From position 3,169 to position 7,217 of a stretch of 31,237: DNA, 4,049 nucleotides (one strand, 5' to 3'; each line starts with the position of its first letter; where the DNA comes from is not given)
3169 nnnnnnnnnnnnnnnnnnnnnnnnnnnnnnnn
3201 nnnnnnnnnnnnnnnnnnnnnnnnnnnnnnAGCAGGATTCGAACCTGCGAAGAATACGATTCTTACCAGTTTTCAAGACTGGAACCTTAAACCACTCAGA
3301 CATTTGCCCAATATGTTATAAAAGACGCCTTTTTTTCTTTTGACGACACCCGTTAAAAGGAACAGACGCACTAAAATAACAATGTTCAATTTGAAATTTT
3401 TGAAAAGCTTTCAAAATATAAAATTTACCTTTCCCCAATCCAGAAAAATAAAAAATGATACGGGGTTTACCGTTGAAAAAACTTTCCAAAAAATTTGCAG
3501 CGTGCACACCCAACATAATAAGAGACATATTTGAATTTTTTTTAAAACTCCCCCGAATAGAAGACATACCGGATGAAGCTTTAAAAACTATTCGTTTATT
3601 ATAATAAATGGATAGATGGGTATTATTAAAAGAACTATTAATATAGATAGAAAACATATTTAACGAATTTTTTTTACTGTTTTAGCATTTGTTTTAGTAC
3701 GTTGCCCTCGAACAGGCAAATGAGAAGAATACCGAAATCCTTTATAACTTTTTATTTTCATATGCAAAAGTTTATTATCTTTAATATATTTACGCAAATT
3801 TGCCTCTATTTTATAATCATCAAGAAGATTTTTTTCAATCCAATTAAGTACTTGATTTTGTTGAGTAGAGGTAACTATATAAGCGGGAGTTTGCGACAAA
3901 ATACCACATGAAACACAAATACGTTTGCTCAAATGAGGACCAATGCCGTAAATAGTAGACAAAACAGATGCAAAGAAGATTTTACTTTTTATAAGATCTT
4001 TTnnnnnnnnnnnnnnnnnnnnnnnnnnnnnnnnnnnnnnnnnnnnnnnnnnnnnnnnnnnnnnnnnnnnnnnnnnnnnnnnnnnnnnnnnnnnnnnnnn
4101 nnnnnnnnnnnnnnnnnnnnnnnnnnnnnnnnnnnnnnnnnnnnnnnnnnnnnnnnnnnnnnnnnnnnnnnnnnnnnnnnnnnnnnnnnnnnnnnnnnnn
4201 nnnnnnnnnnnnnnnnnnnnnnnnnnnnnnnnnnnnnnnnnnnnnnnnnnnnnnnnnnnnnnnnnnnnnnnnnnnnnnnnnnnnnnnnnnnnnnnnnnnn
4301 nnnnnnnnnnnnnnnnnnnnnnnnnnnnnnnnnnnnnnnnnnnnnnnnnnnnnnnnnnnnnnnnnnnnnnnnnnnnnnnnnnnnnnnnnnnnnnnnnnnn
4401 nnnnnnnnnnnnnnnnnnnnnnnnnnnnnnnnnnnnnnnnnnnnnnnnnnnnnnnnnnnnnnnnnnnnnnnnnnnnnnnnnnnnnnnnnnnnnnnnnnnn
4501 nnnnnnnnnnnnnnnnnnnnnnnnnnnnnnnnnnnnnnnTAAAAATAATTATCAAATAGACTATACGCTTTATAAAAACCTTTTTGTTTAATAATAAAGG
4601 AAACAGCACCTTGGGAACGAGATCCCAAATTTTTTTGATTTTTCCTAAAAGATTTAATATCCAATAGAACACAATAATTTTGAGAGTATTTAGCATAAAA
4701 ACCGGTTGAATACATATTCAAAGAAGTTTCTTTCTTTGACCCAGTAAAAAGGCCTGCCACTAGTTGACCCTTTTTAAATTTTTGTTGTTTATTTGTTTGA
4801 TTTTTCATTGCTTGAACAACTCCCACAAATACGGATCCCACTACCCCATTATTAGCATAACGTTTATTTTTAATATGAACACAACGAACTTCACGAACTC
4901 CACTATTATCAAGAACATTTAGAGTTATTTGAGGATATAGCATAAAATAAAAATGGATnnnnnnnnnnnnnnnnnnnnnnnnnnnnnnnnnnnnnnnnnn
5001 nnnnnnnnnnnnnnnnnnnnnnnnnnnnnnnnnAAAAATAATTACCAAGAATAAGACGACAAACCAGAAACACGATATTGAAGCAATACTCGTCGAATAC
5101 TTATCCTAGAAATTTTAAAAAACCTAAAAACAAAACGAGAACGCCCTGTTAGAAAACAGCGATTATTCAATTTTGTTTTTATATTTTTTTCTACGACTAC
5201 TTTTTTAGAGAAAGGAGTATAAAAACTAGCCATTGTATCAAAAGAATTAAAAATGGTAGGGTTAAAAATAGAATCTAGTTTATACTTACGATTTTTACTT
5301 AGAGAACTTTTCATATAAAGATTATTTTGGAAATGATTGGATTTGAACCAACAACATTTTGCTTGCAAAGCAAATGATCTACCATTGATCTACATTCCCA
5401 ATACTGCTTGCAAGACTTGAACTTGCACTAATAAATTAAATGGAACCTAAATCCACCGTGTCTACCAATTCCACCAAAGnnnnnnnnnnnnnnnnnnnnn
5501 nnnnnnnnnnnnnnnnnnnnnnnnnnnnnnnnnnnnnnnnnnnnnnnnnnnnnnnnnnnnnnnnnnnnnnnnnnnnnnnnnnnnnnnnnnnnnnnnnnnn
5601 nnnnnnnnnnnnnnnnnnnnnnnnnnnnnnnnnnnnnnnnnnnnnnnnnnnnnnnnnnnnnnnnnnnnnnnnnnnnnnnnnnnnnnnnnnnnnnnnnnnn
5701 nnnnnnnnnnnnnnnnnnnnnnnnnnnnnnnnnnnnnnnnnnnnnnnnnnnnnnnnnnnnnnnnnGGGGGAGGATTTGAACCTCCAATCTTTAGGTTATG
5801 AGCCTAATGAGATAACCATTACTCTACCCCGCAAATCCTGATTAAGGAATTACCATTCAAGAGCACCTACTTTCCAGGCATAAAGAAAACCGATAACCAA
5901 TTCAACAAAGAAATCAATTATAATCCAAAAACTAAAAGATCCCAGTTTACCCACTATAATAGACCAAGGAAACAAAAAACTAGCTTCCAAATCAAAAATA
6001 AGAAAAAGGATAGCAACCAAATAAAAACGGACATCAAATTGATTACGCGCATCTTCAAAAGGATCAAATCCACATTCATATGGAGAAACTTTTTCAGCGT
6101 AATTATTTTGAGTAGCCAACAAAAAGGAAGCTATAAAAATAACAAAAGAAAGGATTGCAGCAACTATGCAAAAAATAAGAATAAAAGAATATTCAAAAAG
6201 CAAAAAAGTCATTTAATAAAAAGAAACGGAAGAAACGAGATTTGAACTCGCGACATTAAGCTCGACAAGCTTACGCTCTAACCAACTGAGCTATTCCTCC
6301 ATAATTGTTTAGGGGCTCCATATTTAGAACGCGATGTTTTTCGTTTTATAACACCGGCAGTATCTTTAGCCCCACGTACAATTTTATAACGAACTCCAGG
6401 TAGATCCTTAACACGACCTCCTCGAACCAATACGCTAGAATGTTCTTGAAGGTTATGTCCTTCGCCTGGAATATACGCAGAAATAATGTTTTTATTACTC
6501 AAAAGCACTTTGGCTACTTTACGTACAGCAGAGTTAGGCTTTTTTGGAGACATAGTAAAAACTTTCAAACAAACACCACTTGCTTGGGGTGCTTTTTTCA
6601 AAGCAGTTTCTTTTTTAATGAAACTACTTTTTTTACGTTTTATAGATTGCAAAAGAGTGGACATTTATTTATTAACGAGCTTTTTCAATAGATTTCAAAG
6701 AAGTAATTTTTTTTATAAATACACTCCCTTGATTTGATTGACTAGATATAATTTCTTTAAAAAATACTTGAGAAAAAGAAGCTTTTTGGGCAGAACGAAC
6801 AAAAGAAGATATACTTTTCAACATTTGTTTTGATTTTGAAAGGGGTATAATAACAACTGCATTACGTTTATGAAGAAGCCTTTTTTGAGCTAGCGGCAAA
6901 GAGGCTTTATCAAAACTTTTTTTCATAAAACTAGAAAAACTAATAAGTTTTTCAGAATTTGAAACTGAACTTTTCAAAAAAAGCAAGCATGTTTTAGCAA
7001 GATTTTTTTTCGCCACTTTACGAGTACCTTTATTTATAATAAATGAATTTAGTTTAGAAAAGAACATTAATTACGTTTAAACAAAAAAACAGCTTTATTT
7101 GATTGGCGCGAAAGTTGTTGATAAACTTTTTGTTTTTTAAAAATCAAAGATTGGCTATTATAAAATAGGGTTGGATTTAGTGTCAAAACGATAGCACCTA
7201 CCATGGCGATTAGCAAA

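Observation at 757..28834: TTA is a stop (or unassigned) codon, not leucine; 14 of 34 genes terminate on it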

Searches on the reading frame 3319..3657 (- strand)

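Call 15: search_protein_families(library=ncbifam, proteins=[window:3319-3657:-], max_evalue=0.01)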
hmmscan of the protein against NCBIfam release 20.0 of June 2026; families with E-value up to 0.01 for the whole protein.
window:3319-3657:- (113 aa): 2 families
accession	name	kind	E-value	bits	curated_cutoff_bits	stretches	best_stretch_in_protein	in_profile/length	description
NF003698.1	PRK05309.1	equivalog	1.8e-09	38.1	111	1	4-111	13-120/120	30S ribosomal protein S11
TIGR03632.1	uS11_bact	equivalog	1.5e-08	35.1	154.5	1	4-109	12-117/117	30S ribosomal protein S11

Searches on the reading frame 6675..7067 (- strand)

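Call 58: search_protein_families(library=pfam, proteins=[window:6675-7067:-], max_evalue=1)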
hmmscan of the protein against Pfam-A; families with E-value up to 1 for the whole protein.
window:6675-7067:- (131 aa): 2 families
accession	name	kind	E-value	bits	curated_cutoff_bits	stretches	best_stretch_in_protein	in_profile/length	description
PF00177.27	Ribosomal_S7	-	0.052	13.6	24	1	69-122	86-139/148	Ribosomal protein S7p/S5e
PF08916.16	Phe_ZIP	-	0.1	13.6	25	1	17-50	11-43/57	Phenylalanine zipper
